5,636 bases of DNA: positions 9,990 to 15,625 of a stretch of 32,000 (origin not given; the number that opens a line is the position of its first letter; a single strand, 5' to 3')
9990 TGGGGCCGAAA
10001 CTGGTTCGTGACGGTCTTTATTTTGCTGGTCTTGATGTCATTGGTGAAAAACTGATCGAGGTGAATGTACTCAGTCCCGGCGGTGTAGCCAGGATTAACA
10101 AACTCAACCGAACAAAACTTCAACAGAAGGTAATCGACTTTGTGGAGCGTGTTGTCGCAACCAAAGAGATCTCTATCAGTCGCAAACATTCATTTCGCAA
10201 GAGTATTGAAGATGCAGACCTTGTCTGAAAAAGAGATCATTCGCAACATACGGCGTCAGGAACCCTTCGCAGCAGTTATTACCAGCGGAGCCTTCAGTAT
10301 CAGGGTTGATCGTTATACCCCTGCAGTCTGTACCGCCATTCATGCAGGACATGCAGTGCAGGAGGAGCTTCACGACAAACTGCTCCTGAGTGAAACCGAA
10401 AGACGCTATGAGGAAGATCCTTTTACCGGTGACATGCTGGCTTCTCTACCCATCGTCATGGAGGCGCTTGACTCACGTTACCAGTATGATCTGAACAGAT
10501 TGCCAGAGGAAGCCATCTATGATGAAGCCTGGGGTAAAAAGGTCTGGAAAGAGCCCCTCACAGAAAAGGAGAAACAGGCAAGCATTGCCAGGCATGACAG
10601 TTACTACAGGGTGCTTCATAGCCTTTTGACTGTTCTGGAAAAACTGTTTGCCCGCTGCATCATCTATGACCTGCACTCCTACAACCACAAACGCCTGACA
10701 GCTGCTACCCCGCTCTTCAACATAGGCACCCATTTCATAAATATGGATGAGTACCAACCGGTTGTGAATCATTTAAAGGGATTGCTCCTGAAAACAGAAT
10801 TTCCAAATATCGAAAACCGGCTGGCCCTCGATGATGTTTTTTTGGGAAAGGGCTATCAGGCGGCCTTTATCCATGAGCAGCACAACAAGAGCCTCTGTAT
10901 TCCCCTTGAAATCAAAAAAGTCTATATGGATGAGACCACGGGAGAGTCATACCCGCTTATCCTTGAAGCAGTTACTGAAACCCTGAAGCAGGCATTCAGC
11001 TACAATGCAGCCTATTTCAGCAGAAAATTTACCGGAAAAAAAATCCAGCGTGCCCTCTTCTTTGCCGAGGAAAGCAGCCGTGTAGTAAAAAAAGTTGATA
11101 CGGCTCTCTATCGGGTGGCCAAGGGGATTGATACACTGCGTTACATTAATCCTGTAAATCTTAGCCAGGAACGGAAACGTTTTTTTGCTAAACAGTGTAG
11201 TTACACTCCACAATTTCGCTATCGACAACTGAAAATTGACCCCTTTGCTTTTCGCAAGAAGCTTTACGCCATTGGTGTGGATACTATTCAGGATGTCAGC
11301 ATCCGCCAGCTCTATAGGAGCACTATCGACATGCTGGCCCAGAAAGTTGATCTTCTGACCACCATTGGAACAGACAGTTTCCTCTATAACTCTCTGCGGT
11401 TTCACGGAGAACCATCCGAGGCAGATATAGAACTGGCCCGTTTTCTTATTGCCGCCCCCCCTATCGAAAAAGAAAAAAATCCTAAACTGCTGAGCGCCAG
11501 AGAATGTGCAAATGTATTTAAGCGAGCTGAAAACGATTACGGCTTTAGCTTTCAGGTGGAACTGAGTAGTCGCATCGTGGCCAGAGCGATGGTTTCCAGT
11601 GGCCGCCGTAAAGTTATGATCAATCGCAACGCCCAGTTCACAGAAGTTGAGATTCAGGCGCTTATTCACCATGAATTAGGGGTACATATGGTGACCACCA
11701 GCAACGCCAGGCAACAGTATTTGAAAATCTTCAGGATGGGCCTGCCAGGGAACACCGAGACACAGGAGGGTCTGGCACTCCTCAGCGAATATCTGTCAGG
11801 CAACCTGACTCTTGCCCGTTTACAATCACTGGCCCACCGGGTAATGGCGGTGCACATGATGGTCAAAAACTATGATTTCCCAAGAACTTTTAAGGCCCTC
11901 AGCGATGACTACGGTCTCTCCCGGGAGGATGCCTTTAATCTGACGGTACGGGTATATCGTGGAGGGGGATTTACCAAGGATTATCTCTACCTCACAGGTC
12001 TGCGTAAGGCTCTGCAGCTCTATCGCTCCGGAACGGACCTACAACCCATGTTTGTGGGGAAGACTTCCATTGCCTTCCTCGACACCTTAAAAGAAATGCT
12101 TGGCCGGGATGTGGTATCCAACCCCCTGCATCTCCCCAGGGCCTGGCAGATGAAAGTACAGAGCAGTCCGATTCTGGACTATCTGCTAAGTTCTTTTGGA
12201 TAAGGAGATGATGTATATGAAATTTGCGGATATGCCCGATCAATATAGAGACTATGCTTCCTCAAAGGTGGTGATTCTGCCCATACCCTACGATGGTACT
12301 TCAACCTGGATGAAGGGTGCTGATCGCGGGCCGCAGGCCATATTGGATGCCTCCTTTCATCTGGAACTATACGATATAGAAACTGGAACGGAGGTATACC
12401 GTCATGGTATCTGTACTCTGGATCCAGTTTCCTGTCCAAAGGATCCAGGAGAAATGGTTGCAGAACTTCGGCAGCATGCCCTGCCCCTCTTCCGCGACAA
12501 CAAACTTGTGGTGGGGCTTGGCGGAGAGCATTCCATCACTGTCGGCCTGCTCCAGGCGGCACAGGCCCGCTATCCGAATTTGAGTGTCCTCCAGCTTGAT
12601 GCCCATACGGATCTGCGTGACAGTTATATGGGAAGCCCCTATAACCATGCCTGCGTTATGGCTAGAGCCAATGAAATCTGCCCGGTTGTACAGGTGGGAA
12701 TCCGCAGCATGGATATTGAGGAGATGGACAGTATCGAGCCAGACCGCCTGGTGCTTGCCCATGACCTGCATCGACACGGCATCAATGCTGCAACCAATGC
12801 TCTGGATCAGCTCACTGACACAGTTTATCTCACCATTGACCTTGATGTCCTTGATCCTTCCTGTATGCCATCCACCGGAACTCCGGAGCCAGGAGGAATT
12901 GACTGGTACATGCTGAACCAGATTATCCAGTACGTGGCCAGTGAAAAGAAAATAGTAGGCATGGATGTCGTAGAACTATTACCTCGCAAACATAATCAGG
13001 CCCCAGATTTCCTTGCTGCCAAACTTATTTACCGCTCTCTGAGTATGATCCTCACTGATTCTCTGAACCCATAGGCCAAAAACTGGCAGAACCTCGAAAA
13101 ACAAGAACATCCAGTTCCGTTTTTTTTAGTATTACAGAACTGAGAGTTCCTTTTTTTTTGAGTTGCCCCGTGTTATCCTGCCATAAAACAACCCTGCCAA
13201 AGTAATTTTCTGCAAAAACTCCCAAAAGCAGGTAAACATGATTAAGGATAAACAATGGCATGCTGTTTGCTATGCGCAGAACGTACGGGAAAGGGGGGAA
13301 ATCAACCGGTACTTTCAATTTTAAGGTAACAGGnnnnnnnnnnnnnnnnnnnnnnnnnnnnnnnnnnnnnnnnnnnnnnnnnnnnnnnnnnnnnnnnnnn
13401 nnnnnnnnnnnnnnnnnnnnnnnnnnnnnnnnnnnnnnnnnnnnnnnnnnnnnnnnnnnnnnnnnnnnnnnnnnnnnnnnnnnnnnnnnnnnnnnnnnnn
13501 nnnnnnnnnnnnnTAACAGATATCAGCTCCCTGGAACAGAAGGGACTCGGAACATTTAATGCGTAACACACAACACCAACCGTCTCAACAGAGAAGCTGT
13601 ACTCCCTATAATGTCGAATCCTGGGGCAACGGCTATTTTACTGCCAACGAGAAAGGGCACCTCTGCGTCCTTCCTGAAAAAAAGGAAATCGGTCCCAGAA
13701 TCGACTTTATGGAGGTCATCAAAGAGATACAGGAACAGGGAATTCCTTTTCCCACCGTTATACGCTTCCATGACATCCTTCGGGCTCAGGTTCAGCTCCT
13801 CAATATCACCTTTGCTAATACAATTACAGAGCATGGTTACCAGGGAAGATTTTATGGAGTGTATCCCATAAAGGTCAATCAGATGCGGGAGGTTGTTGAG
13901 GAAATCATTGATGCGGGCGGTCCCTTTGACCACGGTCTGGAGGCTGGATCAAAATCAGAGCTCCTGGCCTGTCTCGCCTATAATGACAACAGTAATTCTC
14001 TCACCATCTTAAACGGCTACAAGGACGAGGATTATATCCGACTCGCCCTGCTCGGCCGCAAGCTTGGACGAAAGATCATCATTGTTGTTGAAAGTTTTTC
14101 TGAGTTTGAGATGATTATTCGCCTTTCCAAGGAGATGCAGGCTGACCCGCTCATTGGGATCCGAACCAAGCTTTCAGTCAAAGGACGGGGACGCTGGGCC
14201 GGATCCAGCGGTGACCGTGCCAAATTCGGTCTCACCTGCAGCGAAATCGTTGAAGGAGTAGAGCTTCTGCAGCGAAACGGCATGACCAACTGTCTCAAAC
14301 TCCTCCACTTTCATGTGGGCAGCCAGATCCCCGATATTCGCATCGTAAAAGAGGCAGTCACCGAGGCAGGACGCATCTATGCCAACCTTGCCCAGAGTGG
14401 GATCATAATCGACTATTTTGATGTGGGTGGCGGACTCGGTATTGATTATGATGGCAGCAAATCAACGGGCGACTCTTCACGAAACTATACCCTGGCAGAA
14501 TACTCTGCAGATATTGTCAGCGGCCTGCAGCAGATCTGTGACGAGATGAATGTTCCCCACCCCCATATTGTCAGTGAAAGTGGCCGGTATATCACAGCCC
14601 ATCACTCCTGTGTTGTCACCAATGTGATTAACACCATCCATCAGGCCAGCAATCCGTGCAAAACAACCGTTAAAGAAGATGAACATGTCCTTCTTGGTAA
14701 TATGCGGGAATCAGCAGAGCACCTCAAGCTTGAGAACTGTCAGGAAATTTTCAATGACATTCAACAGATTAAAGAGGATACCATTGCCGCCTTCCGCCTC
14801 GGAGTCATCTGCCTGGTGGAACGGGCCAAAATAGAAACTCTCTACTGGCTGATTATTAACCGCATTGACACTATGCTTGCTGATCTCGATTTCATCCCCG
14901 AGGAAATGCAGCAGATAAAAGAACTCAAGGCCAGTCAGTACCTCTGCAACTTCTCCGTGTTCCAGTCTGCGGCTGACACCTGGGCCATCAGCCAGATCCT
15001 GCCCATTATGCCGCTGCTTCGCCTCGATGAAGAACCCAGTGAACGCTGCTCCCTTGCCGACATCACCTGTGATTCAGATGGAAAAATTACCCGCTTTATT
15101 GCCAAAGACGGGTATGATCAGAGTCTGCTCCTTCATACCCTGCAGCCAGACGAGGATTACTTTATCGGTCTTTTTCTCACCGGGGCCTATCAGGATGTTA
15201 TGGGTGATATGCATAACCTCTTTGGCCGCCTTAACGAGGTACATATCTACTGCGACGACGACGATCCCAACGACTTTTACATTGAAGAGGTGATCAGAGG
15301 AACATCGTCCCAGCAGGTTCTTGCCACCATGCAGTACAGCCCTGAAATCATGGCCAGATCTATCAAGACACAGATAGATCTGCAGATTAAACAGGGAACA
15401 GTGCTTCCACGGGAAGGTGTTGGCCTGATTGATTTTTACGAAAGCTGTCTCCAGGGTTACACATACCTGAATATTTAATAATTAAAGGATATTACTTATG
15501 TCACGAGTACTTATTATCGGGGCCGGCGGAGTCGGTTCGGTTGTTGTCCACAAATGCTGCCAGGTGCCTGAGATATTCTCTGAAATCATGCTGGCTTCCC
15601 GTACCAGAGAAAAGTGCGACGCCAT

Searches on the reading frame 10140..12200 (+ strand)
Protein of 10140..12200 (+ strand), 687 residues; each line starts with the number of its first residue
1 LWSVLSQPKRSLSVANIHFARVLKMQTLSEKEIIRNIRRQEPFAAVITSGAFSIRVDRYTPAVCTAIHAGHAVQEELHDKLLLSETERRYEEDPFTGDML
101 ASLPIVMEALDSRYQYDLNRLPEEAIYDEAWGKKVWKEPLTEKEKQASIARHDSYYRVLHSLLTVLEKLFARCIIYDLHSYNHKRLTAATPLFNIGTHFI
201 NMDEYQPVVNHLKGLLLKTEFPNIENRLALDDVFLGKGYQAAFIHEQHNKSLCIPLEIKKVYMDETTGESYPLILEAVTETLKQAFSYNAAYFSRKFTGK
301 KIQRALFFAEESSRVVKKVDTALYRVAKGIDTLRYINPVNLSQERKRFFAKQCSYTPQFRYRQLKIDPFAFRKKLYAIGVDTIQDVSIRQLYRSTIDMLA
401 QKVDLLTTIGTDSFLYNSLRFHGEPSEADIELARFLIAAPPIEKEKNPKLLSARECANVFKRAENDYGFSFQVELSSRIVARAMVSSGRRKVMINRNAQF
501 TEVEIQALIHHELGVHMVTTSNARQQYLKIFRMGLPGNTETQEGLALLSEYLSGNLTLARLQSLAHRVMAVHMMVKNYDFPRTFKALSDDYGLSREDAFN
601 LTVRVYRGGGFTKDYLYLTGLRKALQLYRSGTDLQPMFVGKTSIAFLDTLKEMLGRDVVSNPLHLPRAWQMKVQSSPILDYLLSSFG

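Call 3: search_protein_families(library=pfam, proteins=[window:10140-12200:+], max_evalue=0.01)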
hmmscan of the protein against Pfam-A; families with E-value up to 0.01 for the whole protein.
window:10140-12200:+ (687 aa): 2 families
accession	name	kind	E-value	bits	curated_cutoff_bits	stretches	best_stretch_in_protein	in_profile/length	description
PF08014.17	MATCAP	-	2.9e-111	372.4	27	1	346-684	1-362/365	Microtubule-associated tyrosine carboxypeptidase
PF05013.17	FGase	-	7.2e-17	62.7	28.9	1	61-259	2-214/219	N-formylglutamate amidohydrolase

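Call 4: search_protein_families(library=ncbifam, proteins=[window:10140-12200:+], max_evalue=0.01)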
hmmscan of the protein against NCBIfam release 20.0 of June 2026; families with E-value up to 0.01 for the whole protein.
window:10140-12200:+ (687 aa): 1 family
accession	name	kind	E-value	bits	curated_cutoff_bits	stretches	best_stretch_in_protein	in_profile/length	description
TIGR02421.1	QEGLA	hypoth_equivalog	8.3e-116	387.2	338.65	1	320-681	2-367/368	flavohemoglobin expression-modulating QEGLA motif protein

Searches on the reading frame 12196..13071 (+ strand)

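Call 3: search_protein_families(library=pfam, proteins=[window:12196-13071:+], max_evalue=0.01)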
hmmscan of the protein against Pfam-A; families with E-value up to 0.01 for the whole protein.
window:12196-13071:+ (292 aa): 1 family
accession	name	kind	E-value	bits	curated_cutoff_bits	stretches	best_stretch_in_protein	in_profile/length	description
PF00491.26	Arginase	-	5.9e-67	226.5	22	1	24-280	2-276/280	Arginase family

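Call 4: search_protein_families(library=ncbifam, proteins=[window:12196-13071:+], max_evalue=0.01)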
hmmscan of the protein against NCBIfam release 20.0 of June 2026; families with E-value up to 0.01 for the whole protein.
window:12196-13071:+ (292 aa): 5 families
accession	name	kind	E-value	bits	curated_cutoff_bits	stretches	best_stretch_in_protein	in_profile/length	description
TIGR01230.1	agmatinase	equivalog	2.9e-67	227.2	174.3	1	19-283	9-274/275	agmatinase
NF002564.0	PRK02190.1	subfamily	2e-40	138.9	302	1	15-269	25-285/307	agmatinase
TIGR01229.1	rocF_arginase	equivalog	1.1e-27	97.2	227.6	2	164-264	169-274/300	arginase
TIGR01227.1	hutG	equivalog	1.1e-25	90.5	229.15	1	7-265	19-288/307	formimidoylglutamase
NF010347.0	PRK13775.1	equivalog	8.8e-10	38.3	381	1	189-279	227-321/331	formimidoylglutamase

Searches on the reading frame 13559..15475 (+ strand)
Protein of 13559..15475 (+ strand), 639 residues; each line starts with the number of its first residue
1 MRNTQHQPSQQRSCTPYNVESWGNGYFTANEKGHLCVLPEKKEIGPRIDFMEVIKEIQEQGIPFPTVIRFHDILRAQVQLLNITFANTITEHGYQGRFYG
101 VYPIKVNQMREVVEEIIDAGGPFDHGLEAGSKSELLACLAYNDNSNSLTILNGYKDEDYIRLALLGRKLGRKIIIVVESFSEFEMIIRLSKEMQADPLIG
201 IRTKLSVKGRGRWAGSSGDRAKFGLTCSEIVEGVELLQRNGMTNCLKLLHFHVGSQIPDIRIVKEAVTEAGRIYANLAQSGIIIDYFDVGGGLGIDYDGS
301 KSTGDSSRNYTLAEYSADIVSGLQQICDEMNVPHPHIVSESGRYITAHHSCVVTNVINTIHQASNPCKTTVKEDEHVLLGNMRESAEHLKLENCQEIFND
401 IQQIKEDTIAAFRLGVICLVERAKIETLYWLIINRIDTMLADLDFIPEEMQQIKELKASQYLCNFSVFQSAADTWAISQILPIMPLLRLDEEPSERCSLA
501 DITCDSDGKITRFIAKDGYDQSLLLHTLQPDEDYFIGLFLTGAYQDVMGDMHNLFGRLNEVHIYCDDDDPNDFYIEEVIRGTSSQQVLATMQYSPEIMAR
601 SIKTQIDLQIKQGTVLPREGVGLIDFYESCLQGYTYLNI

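Call 3: search_protein_families(library=pfam, proteins=[window:13559-15475:+], max_evalue=0.01)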
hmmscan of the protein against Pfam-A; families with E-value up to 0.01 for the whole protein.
window:13559-15475:+ (639 aa): 3 families
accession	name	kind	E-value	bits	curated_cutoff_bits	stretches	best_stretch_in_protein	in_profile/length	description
PF02784.22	Orn_Arg_deC_N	-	1.9e-34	119.6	23.4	1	100-347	20-247/247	Pyridoxal-dependent decarboxylase, pyridoxal binding domain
PF17810.6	Arg_decarb_HB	-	1.2e-20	74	23.3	1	372-453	1-83/84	Arginine decarboxylase helical bundle domain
PF17944.6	Arg_decarbox_C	-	2e-08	35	23.3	1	586-637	3-51/51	Arginine decarboxylase C-terminal helical extension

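Call 4: search_protein_families(library=ncbifam, proteins=[window:13559-15475:+], max_evalue=0.01)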
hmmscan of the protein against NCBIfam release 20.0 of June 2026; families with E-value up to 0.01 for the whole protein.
window:13559-15475:+ (639 aa): 7 families
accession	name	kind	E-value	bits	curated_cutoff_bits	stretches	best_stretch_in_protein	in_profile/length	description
NF003763.0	PRK05354.1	equivalog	2.3e-243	809.4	369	1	4-638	5-634/636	biosynthetic arginine decarboxylase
TIGR01273.1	speA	equivalog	4.3e-215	715.9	624.1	1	10-638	3-624/624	arginine decarboxylase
TIGR01048.1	lysA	equivalog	1.5e-26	92.9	297.9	1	101-358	54-295/417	diaminopimelate decarboxylase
TIGR03099.1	dCO2ase_PEP1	hypoth_equivalog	1.3e-15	57.4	478.45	1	101-359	53-293/398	pyridoxal-dependent decarboxylase, exosortase A system-associated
NF052544.1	OrLyDeCDokD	equivalog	1.1e-10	40.7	700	1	128-364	95-327/461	ornithine/lysine decarboxylase DokD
NF006515.0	PRK08961.1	equivalog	8.2e-09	34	802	1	208-362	627-763/861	bifunctional aspartate kinase/diaminopimelate decarboxylase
NF041039.1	FslC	exception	1.7e-08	33.7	500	1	85-364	45-312/418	rhizoferrin biosystnesis N-citrylornithine decarboxylase FslC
